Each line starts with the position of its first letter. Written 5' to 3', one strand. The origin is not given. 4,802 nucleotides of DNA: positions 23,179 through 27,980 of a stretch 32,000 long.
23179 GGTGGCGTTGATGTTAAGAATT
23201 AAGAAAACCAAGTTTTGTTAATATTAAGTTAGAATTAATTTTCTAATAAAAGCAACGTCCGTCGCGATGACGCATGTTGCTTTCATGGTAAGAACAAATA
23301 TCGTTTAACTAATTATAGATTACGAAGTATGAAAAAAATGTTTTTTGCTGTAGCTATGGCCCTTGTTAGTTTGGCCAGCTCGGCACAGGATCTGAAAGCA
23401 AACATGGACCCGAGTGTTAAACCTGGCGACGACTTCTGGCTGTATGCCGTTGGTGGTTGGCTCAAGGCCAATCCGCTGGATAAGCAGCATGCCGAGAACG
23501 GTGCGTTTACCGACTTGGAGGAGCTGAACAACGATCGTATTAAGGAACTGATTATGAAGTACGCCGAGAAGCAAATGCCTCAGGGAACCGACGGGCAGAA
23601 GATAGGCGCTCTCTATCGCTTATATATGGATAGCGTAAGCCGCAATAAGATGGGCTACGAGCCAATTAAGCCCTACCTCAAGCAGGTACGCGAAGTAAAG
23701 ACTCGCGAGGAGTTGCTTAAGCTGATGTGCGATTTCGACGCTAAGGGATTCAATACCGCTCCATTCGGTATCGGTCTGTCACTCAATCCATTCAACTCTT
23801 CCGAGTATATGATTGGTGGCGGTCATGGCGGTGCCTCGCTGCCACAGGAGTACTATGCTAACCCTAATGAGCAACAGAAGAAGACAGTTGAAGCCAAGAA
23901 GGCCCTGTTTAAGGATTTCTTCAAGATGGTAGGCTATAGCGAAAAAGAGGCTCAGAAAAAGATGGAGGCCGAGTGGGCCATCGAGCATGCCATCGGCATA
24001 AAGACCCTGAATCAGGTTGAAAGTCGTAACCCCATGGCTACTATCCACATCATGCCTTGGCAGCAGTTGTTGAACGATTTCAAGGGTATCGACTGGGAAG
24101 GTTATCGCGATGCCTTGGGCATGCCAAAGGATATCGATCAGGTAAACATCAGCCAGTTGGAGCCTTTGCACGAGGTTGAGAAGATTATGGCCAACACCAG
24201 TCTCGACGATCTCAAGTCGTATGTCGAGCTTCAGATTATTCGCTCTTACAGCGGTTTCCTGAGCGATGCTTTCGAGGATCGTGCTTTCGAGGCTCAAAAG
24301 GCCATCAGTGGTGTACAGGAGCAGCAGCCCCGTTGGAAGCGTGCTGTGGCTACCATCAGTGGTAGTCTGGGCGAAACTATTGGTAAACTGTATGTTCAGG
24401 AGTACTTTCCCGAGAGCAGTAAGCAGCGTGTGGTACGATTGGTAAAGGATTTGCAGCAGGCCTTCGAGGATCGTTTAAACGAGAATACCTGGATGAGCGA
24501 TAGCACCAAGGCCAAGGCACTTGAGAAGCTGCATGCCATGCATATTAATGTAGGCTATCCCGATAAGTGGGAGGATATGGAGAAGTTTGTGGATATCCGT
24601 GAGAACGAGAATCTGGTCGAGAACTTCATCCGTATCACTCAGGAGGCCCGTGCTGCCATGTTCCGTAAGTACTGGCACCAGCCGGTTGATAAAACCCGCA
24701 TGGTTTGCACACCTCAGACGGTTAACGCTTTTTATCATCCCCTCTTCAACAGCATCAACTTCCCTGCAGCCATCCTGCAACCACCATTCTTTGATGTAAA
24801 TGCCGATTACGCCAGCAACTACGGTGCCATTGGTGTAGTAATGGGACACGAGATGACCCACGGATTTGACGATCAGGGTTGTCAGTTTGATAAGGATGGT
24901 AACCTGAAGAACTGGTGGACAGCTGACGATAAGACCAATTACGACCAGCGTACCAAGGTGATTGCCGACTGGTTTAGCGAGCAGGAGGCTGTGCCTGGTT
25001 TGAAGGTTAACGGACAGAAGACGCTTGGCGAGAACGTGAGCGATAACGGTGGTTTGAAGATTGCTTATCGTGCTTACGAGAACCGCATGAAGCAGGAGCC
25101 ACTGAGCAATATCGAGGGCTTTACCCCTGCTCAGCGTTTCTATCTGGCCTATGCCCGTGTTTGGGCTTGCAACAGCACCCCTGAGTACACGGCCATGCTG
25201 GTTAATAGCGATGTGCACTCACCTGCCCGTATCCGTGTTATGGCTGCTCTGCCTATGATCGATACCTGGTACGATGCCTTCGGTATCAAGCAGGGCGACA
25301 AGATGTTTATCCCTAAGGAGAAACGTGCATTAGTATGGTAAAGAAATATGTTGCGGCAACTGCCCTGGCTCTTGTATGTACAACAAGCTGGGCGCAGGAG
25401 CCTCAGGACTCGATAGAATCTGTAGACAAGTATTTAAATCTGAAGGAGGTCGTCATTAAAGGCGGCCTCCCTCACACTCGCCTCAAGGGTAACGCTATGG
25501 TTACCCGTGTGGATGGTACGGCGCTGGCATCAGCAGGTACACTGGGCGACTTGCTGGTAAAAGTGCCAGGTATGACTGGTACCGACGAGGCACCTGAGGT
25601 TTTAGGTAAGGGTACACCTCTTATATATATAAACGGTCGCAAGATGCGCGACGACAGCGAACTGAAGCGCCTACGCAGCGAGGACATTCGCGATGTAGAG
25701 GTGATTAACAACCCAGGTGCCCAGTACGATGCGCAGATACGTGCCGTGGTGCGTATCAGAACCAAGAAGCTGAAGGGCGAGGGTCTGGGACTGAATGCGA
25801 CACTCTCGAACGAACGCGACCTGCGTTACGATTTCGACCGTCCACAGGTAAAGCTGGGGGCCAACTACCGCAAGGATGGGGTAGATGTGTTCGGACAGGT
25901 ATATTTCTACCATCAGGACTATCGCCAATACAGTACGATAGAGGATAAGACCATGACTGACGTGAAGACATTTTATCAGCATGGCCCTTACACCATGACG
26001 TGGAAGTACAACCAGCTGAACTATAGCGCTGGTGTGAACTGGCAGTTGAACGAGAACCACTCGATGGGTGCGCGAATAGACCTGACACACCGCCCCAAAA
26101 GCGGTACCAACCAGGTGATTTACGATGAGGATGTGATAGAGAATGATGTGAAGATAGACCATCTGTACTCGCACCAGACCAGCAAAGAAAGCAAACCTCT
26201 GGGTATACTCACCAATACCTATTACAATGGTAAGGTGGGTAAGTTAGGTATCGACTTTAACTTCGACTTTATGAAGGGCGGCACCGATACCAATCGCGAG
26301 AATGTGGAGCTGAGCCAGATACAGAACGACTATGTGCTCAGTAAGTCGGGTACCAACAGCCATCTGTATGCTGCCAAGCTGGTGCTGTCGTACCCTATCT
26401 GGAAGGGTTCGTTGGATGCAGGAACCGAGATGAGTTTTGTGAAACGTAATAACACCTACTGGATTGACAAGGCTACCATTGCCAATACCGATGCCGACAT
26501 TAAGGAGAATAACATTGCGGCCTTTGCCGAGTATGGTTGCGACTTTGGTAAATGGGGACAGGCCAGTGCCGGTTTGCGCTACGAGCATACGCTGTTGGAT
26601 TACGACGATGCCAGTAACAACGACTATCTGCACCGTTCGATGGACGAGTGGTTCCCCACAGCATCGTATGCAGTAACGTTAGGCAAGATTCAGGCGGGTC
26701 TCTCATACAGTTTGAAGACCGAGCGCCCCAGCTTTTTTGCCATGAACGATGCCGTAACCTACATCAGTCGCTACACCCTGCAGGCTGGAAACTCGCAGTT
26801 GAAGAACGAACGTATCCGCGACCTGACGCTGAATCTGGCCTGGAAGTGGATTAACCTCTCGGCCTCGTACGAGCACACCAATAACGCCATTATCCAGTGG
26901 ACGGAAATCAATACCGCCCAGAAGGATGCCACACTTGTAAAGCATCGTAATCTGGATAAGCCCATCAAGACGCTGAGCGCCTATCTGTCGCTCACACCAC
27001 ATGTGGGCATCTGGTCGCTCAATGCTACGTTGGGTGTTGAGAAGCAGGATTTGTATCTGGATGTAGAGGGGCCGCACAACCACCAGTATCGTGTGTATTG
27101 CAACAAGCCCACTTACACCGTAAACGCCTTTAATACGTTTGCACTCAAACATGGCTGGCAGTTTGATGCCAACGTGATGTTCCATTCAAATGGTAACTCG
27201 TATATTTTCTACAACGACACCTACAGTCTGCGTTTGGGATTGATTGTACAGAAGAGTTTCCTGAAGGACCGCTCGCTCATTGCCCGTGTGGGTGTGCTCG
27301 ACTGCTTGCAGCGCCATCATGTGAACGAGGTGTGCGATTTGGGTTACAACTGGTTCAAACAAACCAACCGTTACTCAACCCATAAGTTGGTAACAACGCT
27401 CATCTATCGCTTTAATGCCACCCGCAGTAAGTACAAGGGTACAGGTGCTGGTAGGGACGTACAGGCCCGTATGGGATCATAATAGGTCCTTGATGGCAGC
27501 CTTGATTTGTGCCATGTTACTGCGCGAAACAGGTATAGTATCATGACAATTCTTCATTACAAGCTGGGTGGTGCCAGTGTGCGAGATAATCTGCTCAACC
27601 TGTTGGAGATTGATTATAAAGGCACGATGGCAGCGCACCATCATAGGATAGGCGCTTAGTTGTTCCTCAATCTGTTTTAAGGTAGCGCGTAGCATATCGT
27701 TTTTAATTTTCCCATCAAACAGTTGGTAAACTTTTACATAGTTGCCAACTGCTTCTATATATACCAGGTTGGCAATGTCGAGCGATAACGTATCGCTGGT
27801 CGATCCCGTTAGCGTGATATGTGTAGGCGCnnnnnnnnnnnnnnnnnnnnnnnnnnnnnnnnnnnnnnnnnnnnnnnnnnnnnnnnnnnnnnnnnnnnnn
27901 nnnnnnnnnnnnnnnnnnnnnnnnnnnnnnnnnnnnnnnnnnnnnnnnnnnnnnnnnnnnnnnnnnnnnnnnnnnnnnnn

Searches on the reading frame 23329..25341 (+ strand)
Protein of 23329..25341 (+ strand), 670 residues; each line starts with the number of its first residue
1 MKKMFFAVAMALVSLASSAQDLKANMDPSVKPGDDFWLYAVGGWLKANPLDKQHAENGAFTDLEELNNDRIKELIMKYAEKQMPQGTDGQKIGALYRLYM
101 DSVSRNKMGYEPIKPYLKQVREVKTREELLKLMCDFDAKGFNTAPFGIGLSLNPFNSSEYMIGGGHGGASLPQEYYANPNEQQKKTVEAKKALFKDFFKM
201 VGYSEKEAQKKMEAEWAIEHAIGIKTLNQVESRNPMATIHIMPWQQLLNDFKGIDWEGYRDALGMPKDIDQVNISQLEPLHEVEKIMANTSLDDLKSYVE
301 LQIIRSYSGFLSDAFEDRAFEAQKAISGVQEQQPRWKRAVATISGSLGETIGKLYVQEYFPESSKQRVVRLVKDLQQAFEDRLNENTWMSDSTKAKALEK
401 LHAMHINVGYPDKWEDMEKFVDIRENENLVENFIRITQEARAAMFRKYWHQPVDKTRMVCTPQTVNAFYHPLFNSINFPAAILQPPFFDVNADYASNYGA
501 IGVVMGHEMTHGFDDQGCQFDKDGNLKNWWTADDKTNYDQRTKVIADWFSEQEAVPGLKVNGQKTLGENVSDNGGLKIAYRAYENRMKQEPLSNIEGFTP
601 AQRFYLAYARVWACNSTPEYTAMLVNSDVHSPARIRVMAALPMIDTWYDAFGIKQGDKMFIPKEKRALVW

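Call 5: search_protein_families(library=pfam, proteins=[window:23329-25341:+])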
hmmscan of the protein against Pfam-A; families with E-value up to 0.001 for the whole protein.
window:23329-25341:+ (670 aa): 2 families
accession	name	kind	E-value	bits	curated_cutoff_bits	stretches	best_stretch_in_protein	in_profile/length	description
PF05649.18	Peptidase_M13_N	-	2.5e-100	337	32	1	32-411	1-381/381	Peptidase family M13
PF01431.27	Peptidase_M13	-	1.9e-66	224.1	24.5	1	466-666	1-204/205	Peptidase family M13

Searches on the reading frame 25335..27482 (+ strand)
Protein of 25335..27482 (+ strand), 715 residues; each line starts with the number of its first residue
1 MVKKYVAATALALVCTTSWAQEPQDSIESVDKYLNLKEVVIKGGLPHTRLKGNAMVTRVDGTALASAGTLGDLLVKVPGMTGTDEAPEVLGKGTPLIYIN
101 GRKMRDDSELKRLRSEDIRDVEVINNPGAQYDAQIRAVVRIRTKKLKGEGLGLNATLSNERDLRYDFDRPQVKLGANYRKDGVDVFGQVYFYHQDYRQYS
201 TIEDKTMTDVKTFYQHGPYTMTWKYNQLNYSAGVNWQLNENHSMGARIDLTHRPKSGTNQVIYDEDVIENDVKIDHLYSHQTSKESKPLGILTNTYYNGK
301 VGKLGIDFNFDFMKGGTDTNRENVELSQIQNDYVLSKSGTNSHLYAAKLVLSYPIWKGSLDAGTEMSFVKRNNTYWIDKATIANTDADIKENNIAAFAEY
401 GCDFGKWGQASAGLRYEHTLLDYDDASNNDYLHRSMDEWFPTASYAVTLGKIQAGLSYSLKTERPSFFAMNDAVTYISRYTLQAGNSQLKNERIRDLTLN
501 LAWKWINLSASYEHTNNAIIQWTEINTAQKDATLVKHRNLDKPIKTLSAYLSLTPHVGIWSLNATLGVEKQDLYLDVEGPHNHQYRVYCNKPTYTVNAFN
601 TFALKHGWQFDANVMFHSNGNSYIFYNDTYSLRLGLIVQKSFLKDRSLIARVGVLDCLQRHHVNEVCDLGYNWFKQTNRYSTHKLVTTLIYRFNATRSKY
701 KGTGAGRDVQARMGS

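Call 5: search_protein_families(library=pfam, proteins=[window:25335-27482:+])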
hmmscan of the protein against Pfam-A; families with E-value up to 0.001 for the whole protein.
window:25335-27482:+ (715 aa): 1 family
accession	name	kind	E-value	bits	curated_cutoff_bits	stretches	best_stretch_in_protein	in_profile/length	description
PF14905.12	OMP_b-brl_3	-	3.7e-53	181.5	27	1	303-680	9-396/408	Outer membrane protein beta-barrel family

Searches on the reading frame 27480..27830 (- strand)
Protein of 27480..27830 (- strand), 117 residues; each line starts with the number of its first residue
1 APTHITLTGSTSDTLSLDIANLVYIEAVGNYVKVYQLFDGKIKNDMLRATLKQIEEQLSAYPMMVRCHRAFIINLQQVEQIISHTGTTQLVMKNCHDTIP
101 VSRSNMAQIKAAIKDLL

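Call 38: search_solved_structures(query=window:27480-27830:-, max_evalue=1, show_alignments=3)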
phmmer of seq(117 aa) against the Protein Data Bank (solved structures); distinct sequences matched with E-value up to 1: 3.
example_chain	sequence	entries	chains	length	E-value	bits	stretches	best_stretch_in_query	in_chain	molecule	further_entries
3d6w_A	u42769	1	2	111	3.2e-05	27.7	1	47-107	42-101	Methyl-accepting/DNA response regulator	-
2wvn_A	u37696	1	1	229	0.7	13.8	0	35-84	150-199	SMALL S PROTEIN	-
2wvq_A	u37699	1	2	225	0.71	13.7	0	35-84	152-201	SMALL S PROTEIN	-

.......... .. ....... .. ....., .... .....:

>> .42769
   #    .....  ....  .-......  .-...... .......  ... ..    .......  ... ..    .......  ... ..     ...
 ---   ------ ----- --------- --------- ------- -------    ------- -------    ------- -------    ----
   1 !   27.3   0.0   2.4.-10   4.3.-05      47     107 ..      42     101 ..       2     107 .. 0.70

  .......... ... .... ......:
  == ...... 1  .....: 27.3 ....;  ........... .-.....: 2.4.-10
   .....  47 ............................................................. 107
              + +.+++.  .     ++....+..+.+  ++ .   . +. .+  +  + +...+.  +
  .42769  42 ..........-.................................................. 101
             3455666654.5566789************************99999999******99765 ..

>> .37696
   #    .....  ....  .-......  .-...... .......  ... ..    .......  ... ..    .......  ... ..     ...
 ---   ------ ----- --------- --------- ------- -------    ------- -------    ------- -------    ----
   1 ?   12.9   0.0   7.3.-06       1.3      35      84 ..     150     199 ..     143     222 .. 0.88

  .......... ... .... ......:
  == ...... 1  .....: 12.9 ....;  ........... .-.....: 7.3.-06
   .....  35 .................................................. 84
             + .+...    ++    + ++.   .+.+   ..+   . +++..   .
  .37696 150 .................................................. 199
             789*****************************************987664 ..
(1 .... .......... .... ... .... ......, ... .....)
